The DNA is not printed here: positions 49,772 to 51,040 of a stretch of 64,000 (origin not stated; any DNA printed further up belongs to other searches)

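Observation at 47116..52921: BKACE-centred catabolic cluster of unknown substrate (CoA-transferase A/B, BKACE, extended-SDR dehydrogenase, panB, unknown 317-aa protein)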

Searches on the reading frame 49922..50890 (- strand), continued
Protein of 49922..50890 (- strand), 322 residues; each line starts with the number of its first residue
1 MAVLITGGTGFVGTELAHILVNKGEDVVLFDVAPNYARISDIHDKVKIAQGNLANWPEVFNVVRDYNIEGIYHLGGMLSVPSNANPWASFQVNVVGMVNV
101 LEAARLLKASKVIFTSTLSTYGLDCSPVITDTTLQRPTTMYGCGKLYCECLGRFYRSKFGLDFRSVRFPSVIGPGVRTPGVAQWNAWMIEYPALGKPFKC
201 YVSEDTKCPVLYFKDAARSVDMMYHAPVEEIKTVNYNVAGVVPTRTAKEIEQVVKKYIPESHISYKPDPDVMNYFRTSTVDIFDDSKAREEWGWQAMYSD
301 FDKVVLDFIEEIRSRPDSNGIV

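Call 82: search_protein_families(library=pfam, proteins=[L100:8920-10425:+, L100:10487-11137:+, L102:10410-11705:+, L102:11566-13413:+, L102:15886-16963:+, L098:645-1688:-, L098:1699-2370:-, L094:4462-5322:+, L104:9073-10779:+], max_evalue=0.0001)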
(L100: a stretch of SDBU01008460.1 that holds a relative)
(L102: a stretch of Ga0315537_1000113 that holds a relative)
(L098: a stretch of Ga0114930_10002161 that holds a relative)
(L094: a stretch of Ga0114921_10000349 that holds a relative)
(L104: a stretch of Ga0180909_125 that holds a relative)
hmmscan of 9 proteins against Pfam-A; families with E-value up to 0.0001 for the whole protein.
L100:8920-10425:+ (501 aa): 1 family
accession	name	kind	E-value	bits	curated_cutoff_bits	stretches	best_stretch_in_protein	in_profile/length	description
PF06253.16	MTTB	-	1.3e-69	235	25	1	14-485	24-493/500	Trimethylamine methyltransferase (MTTB)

L100:10487-11137:+ (216 aa): 2 families
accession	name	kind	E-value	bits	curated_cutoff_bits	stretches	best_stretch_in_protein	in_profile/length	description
PF02310.24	B12-binding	-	4.4e-29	101.2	32.1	1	95-207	2-120/121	B12 binding domain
PF02607.22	B12-binding_2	-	1.6e-15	57.5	23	1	9-79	4-73/74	B12 binding domain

L102:10410-11705:+ (431 aa): 2 families
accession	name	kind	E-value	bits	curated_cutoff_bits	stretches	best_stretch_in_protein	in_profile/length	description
PF13378.12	MR_MLE_C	-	3.3e-65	220.3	29.4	1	179-401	5-218/219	Enolase C-terminal domain-like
PF02746.21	MR_MLE_N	-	2e-23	83.2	22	1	60-152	28-117/117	Mandelate racemase / muconate lactonizing enzyme, N-terminal domain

L102:11566-13413:+ (615 aa): 2 families
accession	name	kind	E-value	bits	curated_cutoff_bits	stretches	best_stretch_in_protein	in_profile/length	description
PF00920.27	ILVD_EDD_N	-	1.8e-132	441.7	27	1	93-411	1-316/316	Dihydroxy-acid/6-phosphogluconate dehydratase N-terminal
PF24877.1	ILV_EDD_C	-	1.3e-74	250.2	27.7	1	421-612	1-191/191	Dihydroxy-acid/6-phosphogluconate dehydratase C-terminal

L102:15886-16963:+ (359 aa): 3 families
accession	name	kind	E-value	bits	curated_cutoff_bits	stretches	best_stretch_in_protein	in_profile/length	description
PF17651.6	Raco_middle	-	1.1e-31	110.1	26.8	1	257-358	1-102/163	RACo middle region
PF00111.32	Fer2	-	1.9e-15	57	21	1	73-148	5-77/77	2Fe-2S iron-sulfur cluster binding domain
PF17650.6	RACo_linker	-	3.8e-14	52.7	26.2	1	174-251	5-81/86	RACo linker region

L098:645-1688:- (347 aa): 6 families
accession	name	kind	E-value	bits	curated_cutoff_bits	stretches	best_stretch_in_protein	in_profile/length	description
PF02518.31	HATPase_c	-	1.8e-14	54.5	26.4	1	253-347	3-109/111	Histidine kinase-, DNA gyrase B-, and HSP90-like ATPase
PF00989.32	PAS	-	1.3e-10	41.7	22.6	1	11-121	2-113/113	PAS fold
PF08448.16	PAS_4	-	2.3e-10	41.1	23.1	1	16-125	1-109/110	PAS fold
PF07730.19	HisKA_3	-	2.5e-10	41.2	24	1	145-211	1-66/68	Histidine kinase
PF13426.13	PAS_9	-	9.7e-09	35.9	27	1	21-123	2-103/103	PAS domain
PF13188.13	PAS_8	-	1.4e-06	28.4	21.8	1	12-64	3-55/65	PAS domain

L098:1699-2370:- (223 aa): 2 families
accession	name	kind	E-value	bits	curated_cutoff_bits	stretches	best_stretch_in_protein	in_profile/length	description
PF00072.30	Response_reg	-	4.8e-29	101.2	30.2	1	5-116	1-110/111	Response regulator receiver domain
PF00196.25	GerE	-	5.4e-20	71.2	23.5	1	154-206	3-55/57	Bacterial regulatory proteins, luxR family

L094:4462-5322:+ (286 aa): 1 family
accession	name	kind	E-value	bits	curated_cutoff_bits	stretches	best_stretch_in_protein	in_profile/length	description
PF00795.27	CN_hydrolase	-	5.5e-68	229.5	23.2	1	12-266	1-255/256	Carbon-nitrogen hydrolase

L104:9073-10779:+ (568 aa): 10 families
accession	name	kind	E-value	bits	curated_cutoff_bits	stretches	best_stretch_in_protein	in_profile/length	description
PF02518.31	HATPase_c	-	3.3e-31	108.4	26.4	1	459-568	2-109/111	Histidine kinase-, DNA gyrase B-, and HSP90-like ATPase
PF00512.31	HisKA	-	2.7e-18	66.2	26.9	1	347-414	2-66/66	His Kinase A (phospho-acceptor) domain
PF13426.13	PAS_9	-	2.2e-14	54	27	1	59-161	1-103/103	PAS domain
PF13185.12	GAF_2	-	7.6e-14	52.5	28.6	1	191-329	3-136/136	GAF domain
PF08448.16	PAS_4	-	7.6e-13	49.1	23.1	1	67-164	14-110/110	PAS fold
PF00989.32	PAS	-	1.7e-11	44.5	22.6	1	58-159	10-113/113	PAS fold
PF01590.32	GAF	-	1.6e-09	38.8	22.4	1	214-326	21-131/133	GAF domain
PF12728.13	HTH_17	-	1.1e-07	32.4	27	1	3-37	13-47/51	Helix-turn-helix domain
PF24820.1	Diguanyl_cycl_sensor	-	1.2e-05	25.6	28.1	1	62-142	9-95/109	Diguanylate cyclase-like sensor domain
PF13492.12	GAF_3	-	2.6e-05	25.1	27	1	214-330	21-129/129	GAF domain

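Call 83: find_homologous_proteins(query=window:49922-50890:-, max_evalue=1e-60)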
Query window:49922-50890:- (322 aa): 2494 proteins with E <= 1e-60 among 4624 candidates; the best 120 are listed.
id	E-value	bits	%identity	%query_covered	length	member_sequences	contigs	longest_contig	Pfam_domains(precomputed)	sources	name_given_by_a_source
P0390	2.9e-219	745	100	100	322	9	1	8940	PF04321.24,PF16363.12,PF02719.22,PF01073.26,PF07993.19,PF01370.28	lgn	-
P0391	7.4e-199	678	89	100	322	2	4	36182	PF04321.24,PF16363.12,PF02719.22,PF01073.26,PF13460.13,PF01370.28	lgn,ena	-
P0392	3.9e-181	620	81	100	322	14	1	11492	PF04321.24,PF16363.12,PF02719.22,PF01073.26,PF07993.19,PF13460.13,PF01370.28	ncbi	-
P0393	1.0e-179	615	81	100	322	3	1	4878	PF04321.24,PF16363.12,PF02719.22,PF01073.26,PF07993.19,PF01370.28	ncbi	-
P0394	2.3e-168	578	76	100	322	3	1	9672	PF04321.24,PF16363.12,PF02719.22,PF01073.26,PF07993.19,PF13460.13,PF01370.28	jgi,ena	-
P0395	4.6e-167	574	75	100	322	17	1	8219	PF04321.24,PF16363.12,PF02719.22,PF01073.26,PF07993.19,PF13460.13,PF01370.28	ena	-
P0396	5.0e-166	570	74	100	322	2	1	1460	PF04321.24,PF16363.12,PF02719.22,PF01073.26,PF00106.32,PF01370.28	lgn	-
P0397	9.9e-164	563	73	100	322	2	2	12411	PF04321.24,PF16363.12,PF02719.22,PF01073.26,PF07993.19,PF13460.13,PF01370.28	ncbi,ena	-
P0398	1.3e-163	562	73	100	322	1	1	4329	PF04321.24,PF16363.12,PF02719.22,PF01073.26,PF07993.19,PF13460.13,PF00106.32,PF01370.28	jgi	-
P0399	1.7e-163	562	74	100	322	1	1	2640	PF04321.24,PF16363.12,PF02719.22,PF01073.26,PF07993.19,PF13460.13,PF00106.32,PF01370.28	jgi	-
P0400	5.5e-163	560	72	100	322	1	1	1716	PF04321.24,PF16363.12,PF02719.22,PF01073.26,PF01370.28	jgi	-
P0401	6.1e-163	560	73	100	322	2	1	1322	PF04321.24,PF16363.12,PF02719.22,PF01073.26,PF07993.19,PF13460.13,PF00106.32,PF01370.28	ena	-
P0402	8.8e-163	560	73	99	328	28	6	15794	PF04321.24,PF16363.12,PF02719.22,PF01073.26,PF13460.13,PF00106.32,PF01370.28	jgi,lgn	-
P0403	2.5e-162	558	73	100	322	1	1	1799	PF04321.24,PF16363.12,PF02719.22,PF01073.26,PF13460.13,PF00106.32,PF01370.28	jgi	-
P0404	1.5e-161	555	73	98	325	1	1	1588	PF04321.24,PF16363.12,PF02719.22,PF01073.26,PF07993.19,PF01370.28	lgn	-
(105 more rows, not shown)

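Call 85: find_encoding_contigs(protein=P0402, flank=10000, max_places=3)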
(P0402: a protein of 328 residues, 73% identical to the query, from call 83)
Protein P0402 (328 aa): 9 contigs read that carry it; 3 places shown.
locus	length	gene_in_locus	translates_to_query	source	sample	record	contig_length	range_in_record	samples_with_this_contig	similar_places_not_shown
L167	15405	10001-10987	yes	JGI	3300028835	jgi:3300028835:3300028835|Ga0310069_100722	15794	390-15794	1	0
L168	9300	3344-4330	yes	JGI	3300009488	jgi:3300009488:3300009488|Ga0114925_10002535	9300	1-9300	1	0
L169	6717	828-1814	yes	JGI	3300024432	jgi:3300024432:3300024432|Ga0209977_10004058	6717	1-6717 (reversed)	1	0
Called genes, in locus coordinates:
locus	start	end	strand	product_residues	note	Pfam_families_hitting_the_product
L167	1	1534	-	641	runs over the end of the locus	?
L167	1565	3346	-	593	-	PF00501:AMP-binding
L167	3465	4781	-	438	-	PF06808:DctM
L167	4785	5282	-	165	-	PF04290:DctQ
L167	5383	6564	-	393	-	-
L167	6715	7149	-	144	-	PF00903:Glyoxalase, PF13468:Glyoxalase_3, PF13669:Glyoxalase_4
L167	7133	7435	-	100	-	PF07726:AAA_3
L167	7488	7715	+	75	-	-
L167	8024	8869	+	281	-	PF02548:Pantoate_transf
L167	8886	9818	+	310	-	-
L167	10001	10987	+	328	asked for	PF00106:adh_short (faint), PF01073:3Beta_HSD, PF01370:Epimerase, PF02719:Polysacc_synt_2, PF04321:RmlD_sub_bind (weak), PF13460:NAD_binding_10 (weak), PF16363:GDP_Man_Dehyd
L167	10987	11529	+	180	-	PF01558:POR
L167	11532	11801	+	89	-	PF12838:Fer4_7, PF00037:Fer4 (weak), PF12797:Fer4_2 (faint), PF12837:Fer4_6 (faint), PF13237:Fer4_10, PF14697:Fer4_21, PF13187:Fer4_9 (weak), PF13484:Fer4_16 (faint)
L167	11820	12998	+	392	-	PF01855:POR_N, PF02780:Transketolase_C (weak), PF17147:PFOR_II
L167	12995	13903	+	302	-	PF02775:TPP_enzyme_C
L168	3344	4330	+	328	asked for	PF00106:adh_short (faint), PF01073:3Beta_HSD, PF01370:Epimerase, PF02719:Polysacc_synt_2, PF04321:RmlD_sub_bind (weak), PF13460:NAD_binding_10 (weak), PF16363:GDP_Man_Dehyd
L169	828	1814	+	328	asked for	PF00106:adh_short (faint), PF01073:3Beta_HSD, PF01370:Epimerase, PF02719:Polysacc_synt_2, PF04321:RmlD_sub_bind (weak), PF13460:NAD_binding_10 (weak), PF16363:GDP_Man_Dehyd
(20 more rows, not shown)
